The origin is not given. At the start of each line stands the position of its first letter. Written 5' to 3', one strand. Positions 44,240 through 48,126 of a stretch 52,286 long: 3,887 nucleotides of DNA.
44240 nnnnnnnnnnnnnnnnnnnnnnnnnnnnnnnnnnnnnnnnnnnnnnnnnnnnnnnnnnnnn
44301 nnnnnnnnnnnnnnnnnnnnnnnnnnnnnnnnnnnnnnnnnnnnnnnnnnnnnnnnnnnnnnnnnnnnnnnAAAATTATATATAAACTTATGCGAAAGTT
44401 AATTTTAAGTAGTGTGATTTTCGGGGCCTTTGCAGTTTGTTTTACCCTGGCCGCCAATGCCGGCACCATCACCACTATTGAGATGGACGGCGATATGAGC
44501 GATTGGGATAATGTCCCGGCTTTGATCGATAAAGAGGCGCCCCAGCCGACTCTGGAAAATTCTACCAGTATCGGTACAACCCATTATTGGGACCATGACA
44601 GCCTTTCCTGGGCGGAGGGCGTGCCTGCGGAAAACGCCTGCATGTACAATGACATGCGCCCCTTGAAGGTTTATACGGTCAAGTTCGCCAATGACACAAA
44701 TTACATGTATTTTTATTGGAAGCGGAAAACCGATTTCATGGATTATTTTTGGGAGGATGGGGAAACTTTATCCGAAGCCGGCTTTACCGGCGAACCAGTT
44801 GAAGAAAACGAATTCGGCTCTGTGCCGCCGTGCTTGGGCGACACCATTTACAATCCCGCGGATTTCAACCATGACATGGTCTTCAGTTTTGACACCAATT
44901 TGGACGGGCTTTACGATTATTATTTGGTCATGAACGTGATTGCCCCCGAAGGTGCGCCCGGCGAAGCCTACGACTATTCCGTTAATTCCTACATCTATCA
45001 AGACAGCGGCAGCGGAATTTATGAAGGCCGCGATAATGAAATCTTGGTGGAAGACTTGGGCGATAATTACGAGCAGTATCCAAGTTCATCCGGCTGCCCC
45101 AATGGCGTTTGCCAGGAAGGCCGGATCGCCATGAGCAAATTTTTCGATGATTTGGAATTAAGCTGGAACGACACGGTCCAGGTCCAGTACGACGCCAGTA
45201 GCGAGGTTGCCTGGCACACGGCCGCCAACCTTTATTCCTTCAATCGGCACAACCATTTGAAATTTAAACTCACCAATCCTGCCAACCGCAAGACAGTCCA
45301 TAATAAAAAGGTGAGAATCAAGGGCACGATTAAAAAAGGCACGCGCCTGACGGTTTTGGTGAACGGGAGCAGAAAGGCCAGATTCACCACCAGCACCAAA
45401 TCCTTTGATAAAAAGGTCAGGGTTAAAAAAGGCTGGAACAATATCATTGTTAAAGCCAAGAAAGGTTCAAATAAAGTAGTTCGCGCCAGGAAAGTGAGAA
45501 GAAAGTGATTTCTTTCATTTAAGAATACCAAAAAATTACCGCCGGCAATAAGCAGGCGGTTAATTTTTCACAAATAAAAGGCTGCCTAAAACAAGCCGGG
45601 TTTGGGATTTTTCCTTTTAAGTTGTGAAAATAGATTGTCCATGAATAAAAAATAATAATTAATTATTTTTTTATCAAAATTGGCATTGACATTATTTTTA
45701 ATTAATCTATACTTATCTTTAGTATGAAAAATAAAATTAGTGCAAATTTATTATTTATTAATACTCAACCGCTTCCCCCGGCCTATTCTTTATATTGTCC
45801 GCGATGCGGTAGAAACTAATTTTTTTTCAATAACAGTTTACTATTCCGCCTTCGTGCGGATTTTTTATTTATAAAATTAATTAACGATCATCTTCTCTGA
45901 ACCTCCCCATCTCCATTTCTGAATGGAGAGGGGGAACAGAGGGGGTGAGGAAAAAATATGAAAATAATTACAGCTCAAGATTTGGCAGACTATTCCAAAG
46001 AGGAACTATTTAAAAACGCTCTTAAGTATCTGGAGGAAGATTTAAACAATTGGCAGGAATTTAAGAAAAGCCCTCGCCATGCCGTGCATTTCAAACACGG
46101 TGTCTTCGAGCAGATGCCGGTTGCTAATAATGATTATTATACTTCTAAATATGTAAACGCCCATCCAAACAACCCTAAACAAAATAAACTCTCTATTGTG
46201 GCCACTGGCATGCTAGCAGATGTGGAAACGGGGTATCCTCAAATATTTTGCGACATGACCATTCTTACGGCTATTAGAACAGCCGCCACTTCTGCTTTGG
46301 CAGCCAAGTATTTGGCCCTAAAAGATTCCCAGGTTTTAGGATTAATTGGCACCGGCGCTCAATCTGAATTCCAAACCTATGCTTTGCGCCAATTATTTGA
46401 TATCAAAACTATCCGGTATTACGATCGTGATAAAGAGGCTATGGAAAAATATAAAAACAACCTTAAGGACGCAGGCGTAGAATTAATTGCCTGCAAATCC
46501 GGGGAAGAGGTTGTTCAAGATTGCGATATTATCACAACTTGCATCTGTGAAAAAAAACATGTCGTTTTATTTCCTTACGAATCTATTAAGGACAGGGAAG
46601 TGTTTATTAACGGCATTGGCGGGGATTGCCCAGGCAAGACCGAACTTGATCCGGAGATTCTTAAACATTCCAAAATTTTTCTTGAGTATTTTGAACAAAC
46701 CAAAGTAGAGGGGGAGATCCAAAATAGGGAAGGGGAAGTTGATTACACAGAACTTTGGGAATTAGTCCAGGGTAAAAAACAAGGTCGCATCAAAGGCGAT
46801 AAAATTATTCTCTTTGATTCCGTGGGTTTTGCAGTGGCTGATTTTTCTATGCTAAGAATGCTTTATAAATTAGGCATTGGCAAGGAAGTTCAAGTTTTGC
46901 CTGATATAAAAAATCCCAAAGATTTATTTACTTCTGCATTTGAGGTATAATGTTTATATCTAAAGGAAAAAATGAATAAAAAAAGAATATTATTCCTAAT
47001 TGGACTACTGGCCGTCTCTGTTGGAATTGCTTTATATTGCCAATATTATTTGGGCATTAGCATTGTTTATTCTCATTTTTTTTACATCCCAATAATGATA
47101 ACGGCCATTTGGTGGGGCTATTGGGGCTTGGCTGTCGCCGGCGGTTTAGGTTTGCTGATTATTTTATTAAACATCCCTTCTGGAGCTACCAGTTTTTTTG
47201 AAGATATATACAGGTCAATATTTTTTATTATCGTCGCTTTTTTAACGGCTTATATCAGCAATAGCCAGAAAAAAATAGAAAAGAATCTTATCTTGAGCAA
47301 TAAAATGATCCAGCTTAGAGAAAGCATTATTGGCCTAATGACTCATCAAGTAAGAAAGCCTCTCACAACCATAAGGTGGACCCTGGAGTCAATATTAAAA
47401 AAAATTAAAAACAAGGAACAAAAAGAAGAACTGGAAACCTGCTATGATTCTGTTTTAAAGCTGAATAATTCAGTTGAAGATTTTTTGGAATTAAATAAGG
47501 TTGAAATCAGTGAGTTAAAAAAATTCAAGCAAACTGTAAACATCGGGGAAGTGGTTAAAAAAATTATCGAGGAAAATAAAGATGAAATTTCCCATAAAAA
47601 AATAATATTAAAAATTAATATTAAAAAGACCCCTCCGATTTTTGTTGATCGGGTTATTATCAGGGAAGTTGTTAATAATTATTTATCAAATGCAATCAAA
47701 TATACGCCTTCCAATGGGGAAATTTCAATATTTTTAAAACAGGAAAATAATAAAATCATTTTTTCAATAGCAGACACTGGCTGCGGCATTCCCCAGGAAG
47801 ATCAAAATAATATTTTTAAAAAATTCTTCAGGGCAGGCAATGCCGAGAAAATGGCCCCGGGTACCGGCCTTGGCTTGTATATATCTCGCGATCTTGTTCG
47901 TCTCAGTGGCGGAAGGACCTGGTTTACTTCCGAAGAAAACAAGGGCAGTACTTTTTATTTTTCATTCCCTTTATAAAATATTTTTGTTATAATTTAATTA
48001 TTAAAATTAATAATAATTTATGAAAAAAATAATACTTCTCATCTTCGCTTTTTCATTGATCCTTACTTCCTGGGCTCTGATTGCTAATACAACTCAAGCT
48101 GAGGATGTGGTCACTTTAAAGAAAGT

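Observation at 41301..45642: ~105-nt structured repeat present twice in direct orientation, each with a conserved 18-codon ORF, bracketing a four-ORF (three-gene) surface-protein cassette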

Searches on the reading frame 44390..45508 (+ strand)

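Call 11: search_protein_families(library=pfam, proteins=[window:44390-45508:+], max_evalue=0.01)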
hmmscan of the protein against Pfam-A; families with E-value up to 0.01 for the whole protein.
window:44390-45508:+ (372 aa): 1 family
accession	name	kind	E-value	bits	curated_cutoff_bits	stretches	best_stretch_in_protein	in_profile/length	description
PF09136.16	Glucodextran_B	-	1.8e-06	28.2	27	1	293-363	4-72/83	Glucodextranase, domain B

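Call 40: search_protein_families(library=ncbifam, proteins=[window:44390-45508:+], max_evalue=0.01)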
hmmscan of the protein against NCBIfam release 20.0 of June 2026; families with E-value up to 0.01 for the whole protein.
window:44390-45508:+ (372 aa): 0 families

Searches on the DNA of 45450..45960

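Call 8: search_rna_families(source=window, start=45450, end=45960, threshold=evalue, max_evalue=10)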
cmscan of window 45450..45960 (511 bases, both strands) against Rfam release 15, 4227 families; matches with E-value up to 10: 18.
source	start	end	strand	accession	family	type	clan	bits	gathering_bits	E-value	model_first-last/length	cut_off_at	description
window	45532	45661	-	RF02845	Ref1C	Gene; sRNA;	-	22.2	90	0.74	1-131/131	no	Enterococcus sRNA 1C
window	45890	45946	+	RF03837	mir-3138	Gene; miRNA;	-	20.8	90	0.75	1-82/82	no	mir-3138 microRNA precursor family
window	45811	45879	+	RF02732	JA04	Gene; sRNA;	-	20.1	81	2.3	1-81/81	no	Aggregatibacter sRNA JA04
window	45889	45947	+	RF04096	mir-4433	Gene; miRNA;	-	19.8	77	0.28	1-83/83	no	mir-4433 microRNA precursor family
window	45889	45947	+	RF04240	mir-4716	Gene; miRNA;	-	19.6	76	0.22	1-84/84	no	mir-4716 microRNA precursor family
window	45887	45949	+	RF03872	MIR6426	Gene; miRNA;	-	18.8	96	0.55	1-84/84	no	MIR6426 microRNA precursor family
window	45886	45950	+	RF04092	MIR1508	Gene; miRNA;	-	18.1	70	0.76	1-91/91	no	MIR1508 microRNA precursor family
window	45790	45869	+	RF00513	Trp_leader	Cis-reg; leader;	-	17.9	41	0.56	1-100/100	no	Tryptophan operon leader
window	45527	45579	-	RF02074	STnc240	Gene; sRNA;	-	17.2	55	8.7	1-77/77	no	Enterobacterial sRNA STnc240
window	45738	45940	+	RF01846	Fungi_U3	Gene; snRNA; snoRNA; CD-box;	CL00100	16.7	95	0.059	110-249/274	no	Fungal small nucleolar RNA U3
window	45803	45869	+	RF01859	Phe_leader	Cis-reg; leader;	-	15.6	55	7.2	1-125/125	no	Phenylalanine leader peptide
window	45887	45949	+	RF04209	MIR7533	Gene; miRNA;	-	15.4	230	1.3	1-249/249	no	MIR7533 microRNA precursor family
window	45902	45937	-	RF03872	MIR6426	Gene; miRNA;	-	15.4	96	4.2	1-84/84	no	MIR6426 microRNA precursor family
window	45623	45693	+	RF01169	SNORD112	Gene; snRNA; snoRNA; CD-box;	CL00069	14.4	58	9.3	1-77/77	no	Small nucleolar RNA SNORD112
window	45816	45935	+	RF01822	RsaJ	Gene; sRNA;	-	14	100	0.68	1-287/287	no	RNA Staph. aureus A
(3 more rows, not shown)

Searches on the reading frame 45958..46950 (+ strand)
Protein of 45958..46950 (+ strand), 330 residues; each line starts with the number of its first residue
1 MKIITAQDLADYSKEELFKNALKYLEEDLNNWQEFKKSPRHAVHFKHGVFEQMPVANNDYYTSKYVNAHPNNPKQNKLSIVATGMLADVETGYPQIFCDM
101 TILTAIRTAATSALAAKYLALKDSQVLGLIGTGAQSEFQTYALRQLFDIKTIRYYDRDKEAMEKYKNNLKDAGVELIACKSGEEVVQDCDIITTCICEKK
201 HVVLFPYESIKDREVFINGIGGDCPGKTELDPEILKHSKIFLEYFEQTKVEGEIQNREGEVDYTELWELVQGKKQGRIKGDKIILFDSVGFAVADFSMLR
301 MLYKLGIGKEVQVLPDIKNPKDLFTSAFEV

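Call 11: search_protein_families(library=pfam, proteins=[window:45958-46950:+], max_evalue=0.01)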
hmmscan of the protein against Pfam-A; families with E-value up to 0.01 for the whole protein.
window:45958-46950:+ (330 aa): 1 family
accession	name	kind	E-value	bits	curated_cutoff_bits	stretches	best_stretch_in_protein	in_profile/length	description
PF02423.21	OCD_Mu_crystall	-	2.4e-97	326.1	24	1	12-304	11-308/314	Ornithine cyclodeaminase/mu-crystallin family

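Call 26: find_homologous_proteins(query=window:45958-46950:+, max_evalue=1e-40)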
Query window:45958-46950:+ (330 aa): 7979 proteins with E <= 1e-40 among 8000 candidates; the best 120 are listed.
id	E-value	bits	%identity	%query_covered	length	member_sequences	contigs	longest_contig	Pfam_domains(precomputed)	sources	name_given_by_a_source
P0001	3.5e-215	731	98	100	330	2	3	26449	PF02423.22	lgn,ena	-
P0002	5.3e-147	507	69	98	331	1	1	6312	PF02423.22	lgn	-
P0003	1.2e-146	506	67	98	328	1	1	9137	PF02423.22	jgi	jgi:ornithine cyclodeaminase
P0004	1.8e-146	505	68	98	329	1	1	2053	PF02423.22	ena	-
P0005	4.6e-146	504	68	98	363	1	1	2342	PF02423.22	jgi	jgi:ornithine cyclodeaminase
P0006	8.0e-146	503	67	98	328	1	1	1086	PF02423.22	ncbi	-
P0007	1.6e-145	502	67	98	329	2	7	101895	PF02423.22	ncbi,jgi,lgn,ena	jgi:ornithine cyclodeaminase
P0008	2.1e-145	502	69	98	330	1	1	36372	PF02423.22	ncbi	ncbi:ornithine cyclodeaminase [Patescibacteria group bacterium]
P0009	2.7e-145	502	66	98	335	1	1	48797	PF02423.22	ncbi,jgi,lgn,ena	ncbi:MAG: ornithine cyclodeaminase [Candidatus Gracilibacteria bacterium]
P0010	5.4e-144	497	66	98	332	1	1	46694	PF02423.22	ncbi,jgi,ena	-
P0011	8.1e-144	497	68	98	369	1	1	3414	PF02423.22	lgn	-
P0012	1.1e-143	496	67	98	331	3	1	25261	PF02423.22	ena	-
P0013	1.3e-143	496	66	98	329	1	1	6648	PF02423.22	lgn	-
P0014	2.4e-143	495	67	98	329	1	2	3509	PF02423.22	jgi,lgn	-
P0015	2.7e-143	495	67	98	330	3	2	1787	PF02423.22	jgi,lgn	jgi:ornithine cyclodeaminase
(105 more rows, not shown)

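Call 27: find_encoding_contigs(protein=P0001, flank=10000, max_places=4)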
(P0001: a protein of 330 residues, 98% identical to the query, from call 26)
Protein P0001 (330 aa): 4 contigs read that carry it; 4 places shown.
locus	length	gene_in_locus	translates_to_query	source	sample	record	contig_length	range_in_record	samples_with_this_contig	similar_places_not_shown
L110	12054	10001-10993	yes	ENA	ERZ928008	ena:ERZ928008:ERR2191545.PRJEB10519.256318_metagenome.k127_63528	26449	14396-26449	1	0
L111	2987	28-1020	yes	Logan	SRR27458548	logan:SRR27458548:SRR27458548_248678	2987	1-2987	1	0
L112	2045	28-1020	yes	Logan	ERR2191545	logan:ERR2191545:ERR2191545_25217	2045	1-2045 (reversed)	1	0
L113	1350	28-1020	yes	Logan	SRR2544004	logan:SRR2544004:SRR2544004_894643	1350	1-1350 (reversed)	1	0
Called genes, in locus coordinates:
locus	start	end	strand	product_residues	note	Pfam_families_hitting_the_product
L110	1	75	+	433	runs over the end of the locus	PF13676:TIR_2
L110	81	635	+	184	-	-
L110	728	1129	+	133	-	PF10544:T5orf172 (faint), PF01541:GIY-YIG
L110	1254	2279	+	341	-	PF24400:DUF7544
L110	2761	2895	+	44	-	-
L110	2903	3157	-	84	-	PF01541:GIY-YIG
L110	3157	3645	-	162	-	PF03449:GreA_GreB_N, PF01272:GreA_GreB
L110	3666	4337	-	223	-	PF01551:Peptidase_M23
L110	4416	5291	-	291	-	PF00551:Formyl_trans_N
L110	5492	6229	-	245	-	PF13229:Beta_helix (weak)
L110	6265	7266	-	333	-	-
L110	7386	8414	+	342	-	PF25174:Beta-prop_THOC3 (faint)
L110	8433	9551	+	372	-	-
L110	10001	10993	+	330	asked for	PF02423:OCD_Mu_crystall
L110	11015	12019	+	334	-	PF00512:HisKA, PF02518:HATPase_c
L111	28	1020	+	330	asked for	PF02423:OCD_Mu_crystall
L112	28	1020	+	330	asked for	PF02423:OCD_Mu_crystall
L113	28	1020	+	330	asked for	PF02423:OCD_Mu_crystall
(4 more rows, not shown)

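Call 28: find_encoding_contigs(protein=P0008, flank=10000, max_places=2)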
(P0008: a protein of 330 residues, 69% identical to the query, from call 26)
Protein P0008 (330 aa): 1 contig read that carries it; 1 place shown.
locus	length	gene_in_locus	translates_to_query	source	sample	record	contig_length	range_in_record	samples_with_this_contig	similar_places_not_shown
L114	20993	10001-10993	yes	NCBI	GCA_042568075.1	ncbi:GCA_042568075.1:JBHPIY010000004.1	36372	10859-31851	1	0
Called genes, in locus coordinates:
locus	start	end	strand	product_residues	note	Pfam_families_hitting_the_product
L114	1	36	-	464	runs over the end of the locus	PF01921:tRNA-synt_1f (faint), PF01406:tRNA-synt_1e, PF09334:tRNA-synt_1g (faint), PF09190:DALR_2 (weak), PF23493:CysS_C (weak)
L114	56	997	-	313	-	PF01544:CorA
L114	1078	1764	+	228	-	-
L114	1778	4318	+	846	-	PF26449:DUF8128, PF02534:T4SS-DNA_transf, PF01935:DUF87 (weak), PF10412:TrwB_AAD_bind, PF12696:TraG-D_C (faint)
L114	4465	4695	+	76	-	-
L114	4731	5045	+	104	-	-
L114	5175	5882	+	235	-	-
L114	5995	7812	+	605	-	PF05496:RuvB_N (faint), PF13177:DNA_pol3_delta2, PF13401:AAA_22 (weak), PF00004:AAA, PF07728:AAA_5 (faint), PF21960:RCF1-5-like_lid (faint), PF22608:DNAX_ATPase_lid (weak), PF12169:DNA_pol3_gamma3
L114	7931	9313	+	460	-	-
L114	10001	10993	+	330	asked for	PF02423:OCD_Mu_crystall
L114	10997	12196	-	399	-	PF07478:Dala_Dala_lig_C (weak)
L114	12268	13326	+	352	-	PF07143:AttH, PF17186:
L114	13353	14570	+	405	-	PF07787:TMEM43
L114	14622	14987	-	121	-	PF01592:NifU_N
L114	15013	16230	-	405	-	PF00155:Aminotran_1_2, PF00266:Aminotran_5, PF01053:Cys_Met_Meta_PP, PF01212:Beta_elim_lyase, PF01041:DegT_DnrJ_EryC1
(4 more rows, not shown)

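Call 29: find_encoding_contigs(protein=P0007, flank=10000, max_places=2)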
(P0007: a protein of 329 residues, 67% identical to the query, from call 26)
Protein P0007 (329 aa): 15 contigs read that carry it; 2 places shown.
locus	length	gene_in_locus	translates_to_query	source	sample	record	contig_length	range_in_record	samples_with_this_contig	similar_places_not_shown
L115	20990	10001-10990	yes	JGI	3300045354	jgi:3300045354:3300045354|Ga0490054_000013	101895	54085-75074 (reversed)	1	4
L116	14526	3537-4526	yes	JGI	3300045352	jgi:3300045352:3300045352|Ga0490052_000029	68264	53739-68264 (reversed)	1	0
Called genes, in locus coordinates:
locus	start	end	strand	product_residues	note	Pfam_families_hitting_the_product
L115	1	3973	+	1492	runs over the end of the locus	-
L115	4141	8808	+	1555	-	-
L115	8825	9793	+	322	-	PF06144:DNA_pol3_delta, PF21694:DNA_pol3_delta_C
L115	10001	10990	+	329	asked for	PF02423:OCD_Mu_crystall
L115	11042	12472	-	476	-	PF03951:Gln-synt_N, PF00120:Gln-synt_C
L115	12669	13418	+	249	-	PF01978:TrmB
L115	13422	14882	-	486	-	PF01425:Amidase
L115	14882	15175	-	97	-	PF02686:GatC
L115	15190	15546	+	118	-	-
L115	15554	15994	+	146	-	PF01467:CTP_transf_like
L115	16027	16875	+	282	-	PF18075:FtsX_ECD, PF02687:FtsX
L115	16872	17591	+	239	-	PF11967:RecO_N, PF02565:RecO_C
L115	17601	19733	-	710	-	PF01966:HD, PF13328:HD_4, PF04607:RelA_SpoT, PF02824:TGS, PF28438:RelA_RIS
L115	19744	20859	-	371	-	-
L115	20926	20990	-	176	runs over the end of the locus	-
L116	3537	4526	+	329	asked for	PF02423:OCD_Mu_crystall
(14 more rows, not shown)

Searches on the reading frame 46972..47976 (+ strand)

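Call 11: search_protein_families(library=pfam, proteins=[window:46972-47976:+], max_evalue=0.01)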
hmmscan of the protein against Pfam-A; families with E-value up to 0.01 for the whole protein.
window:46972-47976:+ (334 aa): 3 families
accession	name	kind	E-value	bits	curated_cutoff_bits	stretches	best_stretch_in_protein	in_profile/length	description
PF02518.31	HATPase_c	-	2.7e-28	99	26.4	1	226-334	2-109/111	Histidine kinase-, DNA gyrase B-, and HSP90-like ATPase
PF00512.31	HisKA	-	7.1e-09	36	26.9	1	122-178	8-64/66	His Kinase A (phospho-acceptor) domain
PF13581.12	HATPase_c_2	-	0.0015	19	27.4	1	228-309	34-109/127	Histidine kinase-like ATPase domain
